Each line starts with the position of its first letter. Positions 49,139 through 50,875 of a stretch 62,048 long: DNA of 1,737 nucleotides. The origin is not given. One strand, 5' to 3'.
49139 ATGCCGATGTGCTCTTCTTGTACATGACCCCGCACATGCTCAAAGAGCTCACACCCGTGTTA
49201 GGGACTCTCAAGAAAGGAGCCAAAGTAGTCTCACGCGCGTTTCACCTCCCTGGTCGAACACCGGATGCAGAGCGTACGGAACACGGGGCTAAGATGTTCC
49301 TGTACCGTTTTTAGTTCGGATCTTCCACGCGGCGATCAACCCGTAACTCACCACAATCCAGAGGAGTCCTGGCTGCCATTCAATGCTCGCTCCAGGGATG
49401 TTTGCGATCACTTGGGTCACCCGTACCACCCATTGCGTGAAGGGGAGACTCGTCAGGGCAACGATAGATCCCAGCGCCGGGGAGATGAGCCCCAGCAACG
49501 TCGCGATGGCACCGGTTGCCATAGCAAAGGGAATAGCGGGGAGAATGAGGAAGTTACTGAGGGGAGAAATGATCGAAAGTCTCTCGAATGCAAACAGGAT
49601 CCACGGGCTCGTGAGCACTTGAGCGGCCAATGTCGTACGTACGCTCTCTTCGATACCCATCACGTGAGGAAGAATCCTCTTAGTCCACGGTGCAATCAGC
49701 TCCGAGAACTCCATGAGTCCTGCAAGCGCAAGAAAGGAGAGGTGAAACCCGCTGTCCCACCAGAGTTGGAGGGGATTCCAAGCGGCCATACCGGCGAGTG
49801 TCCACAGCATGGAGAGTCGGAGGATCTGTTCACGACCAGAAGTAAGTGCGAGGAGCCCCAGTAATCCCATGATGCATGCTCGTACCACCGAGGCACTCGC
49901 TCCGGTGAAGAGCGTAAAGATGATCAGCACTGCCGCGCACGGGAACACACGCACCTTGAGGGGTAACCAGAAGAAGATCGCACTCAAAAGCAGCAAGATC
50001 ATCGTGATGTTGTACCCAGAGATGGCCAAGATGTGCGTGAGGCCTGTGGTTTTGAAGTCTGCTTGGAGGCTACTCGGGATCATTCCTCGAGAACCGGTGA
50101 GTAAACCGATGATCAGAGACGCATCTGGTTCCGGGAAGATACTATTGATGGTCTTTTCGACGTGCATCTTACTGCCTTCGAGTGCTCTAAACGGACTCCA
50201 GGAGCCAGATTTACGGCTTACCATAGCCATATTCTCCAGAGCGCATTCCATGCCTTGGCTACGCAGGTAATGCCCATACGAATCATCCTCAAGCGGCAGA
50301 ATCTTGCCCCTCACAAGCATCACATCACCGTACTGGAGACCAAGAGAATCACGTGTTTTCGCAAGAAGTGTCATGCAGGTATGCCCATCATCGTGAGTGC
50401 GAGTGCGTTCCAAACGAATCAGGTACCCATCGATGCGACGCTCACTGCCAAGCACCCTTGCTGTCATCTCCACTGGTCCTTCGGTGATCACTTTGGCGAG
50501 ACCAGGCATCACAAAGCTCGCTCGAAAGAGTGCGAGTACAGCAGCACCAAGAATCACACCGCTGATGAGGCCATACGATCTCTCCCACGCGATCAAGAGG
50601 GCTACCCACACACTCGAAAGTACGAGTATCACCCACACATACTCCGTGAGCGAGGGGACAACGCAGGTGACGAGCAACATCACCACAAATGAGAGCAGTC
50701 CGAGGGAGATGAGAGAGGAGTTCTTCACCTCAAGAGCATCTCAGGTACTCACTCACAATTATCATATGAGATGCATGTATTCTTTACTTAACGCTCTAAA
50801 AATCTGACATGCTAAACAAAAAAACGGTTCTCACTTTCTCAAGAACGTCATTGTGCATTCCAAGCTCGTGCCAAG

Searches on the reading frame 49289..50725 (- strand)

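Call 24: search_protein_families(library=pfam, proteins=[window:49289-50725:-], max_evalue=0.00001)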
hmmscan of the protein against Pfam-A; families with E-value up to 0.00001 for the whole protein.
window:49289-50725:- (478 aa): 1 family
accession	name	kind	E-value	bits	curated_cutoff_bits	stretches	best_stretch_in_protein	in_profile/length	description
PF03772.21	Competence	-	1.9e-45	155.8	23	1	208-468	1-263/270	Competence protein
